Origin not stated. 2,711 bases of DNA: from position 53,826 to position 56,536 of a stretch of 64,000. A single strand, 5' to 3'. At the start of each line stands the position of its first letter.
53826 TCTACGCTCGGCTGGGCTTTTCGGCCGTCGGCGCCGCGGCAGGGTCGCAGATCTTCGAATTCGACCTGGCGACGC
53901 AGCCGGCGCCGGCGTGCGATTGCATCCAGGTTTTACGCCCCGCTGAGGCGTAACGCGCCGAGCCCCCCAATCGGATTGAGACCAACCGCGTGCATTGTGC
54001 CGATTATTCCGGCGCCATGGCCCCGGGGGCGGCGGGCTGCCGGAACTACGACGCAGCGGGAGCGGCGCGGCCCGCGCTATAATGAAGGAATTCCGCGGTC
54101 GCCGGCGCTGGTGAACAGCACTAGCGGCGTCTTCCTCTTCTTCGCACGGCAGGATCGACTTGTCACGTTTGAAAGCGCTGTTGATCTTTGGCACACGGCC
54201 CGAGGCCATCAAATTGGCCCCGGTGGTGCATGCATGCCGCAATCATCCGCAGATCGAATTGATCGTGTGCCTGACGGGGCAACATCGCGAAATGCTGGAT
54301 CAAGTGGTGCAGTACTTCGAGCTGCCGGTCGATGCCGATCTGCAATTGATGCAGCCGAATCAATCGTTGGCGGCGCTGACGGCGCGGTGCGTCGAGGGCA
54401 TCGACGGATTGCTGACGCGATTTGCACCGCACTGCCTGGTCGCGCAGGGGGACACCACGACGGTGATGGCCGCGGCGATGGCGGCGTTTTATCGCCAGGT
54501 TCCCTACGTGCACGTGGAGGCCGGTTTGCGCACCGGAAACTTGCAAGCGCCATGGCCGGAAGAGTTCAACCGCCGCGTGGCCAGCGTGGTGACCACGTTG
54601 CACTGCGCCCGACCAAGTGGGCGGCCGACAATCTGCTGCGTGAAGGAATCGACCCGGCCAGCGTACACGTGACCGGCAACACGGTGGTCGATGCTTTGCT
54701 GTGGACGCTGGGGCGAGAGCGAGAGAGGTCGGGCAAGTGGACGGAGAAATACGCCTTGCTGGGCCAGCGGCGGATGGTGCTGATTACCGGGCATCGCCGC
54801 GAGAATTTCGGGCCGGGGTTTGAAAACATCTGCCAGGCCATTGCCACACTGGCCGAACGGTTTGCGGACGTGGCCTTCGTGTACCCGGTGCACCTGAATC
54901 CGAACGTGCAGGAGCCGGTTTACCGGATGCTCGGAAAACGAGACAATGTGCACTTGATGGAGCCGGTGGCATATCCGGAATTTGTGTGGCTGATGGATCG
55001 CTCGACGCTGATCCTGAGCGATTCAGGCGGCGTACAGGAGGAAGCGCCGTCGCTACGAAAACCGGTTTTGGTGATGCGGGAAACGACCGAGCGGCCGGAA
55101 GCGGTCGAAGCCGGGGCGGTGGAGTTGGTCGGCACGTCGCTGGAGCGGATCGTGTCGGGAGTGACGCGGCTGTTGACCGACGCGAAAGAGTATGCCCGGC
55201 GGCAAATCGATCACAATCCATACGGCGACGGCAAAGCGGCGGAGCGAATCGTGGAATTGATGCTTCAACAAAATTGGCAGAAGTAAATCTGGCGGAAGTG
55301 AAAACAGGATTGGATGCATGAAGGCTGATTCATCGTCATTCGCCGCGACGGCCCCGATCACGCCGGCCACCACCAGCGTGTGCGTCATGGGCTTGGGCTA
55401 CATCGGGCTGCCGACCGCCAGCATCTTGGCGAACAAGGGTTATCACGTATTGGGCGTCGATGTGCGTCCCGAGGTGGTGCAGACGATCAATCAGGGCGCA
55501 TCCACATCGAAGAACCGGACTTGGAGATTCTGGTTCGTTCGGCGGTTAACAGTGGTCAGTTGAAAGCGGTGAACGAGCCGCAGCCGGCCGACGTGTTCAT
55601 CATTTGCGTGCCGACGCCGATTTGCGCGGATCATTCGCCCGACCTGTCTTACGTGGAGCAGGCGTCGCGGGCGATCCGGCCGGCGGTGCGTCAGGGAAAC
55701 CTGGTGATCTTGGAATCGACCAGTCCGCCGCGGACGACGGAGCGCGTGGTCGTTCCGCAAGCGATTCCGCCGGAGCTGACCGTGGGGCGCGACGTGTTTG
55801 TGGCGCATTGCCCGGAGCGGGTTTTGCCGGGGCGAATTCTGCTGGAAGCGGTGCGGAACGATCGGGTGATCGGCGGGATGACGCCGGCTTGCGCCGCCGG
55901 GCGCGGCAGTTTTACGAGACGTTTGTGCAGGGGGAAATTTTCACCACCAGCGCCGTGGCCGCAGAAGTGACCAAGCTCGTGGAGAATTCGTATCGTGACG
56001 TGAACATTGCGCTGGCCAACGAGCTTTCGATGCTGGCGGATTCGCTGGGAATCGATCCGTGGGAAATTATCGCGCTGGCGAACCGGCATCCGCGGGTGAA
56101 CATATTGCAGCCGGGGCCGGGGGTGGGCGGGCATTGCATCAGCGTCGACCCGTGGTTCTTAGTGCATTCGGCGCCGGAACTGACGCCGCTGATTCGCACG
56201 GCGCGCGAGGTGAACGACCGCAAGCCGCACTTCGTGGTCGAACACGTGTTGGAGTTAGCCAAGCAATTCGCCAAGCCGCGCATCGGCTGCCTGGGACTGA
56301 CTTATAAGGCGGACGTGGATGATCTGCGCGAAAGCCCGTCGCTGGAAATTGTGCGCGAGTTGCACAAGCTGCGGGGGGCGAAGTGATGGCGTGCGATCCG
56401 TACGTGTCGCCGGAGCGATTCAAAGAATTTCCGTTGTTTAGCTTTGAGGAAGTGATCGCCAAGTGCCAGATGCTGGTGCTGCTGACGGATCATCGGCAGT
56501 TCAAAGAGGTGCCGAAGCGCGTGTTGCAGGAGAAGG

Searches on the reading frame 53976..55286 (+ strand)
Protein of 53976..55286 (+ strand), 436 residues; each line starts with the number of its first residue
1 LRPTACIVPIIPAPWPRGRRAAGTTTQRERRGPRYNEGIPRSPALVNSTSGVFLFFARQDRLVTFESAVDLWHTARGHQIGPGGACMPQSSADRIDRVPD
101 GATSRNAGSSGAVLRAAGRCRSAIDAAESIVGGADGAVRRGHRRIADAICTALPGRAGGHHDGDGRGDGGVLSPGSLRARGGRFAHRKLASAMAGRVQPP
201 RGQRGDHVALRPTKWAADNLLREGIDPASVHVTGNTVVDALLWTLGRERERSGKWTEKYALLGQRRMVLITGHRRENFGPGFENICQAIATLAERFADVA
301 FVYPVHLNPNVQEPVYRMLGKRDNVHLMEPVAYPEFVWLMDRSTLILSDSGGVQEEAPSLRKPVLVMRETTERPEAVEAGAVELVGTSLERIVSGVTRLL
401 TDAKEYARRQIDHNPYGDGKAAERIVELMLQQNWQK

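Call 41: search_protein_families(library=pfam, proteins=[window:53976-55286:+], max_evalue=0.001)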
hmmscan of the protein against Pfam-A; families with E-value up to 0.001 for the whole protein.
window:53976-55286:+ (436 aa): 1 family
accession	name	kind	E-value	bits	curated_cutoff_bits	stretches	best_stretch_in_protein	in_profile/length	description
PF02350.25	Epimerase_2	-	3e-67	227.4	30.6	1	208-429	125-346/347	UDP-N-acetylglucosamine 2-epimerase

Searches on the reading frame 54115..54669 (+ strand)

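Call 45: search_protein_families(library=pfam, proteins=[window:54115-54669:+], max_evalue=0.01)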
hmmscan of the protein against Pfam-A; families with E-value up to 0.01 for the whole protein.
window:54115-54669:+ (185 aa): 2 families
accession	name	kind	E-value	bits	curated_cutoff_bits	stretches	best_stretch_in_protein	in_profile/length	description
PF02350.25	Epimerase_2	-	2.7e-40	138.7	30.6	1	40-165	2-128/347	UDP-N-acetylglucosamine 2-epimerase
PF13563.12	2_5_RNA_ligase2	-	0.0049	17.4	27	1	70-133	78-137/152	2'-5' RNA ligase superfamily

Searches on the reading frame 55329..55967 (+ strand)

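Call 45: search_protein_families(library=pfam, proteins=[window:55329-55967:+], max_evalue=0.01)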
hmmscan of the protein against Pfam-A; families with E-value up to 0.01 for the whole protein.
window:55329-55967:+ (213 aa): 1 family
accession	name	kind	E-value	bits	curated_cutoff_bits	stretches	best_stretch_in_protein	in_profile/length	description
PF03721.20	UDPG_MGDP_dh_N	-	9.4e-34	117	27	1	54-190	40-181/187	UDP-glucose/GDP-mannose dehydrogenase family, NAD binding domain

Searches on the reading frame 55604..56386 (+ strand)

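Call 41: search_protein_families(library=pfam, proteins=[window:55604-56386:+], max_evalue=0.001)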
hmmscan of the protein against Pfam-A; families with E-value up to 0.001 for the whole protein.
window:55604-56386:+ (260 aa): 2 families
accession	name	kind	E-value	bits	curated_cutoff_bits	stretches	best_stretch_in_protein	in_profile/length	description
PF00984.24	UDPG_MGDP_dh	-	3.8e-28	97.9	25.4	1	119-205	2-93/94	UDP-glucose/GDP-mannose dehydrogenase family, central domain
PF03720.21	UDPG_MGDP_dh_C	-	4.8e-08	33.8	30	1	229-255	2-28/103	UDP-glucose/GDP-mannose dehydrogenase family, UDP binding domain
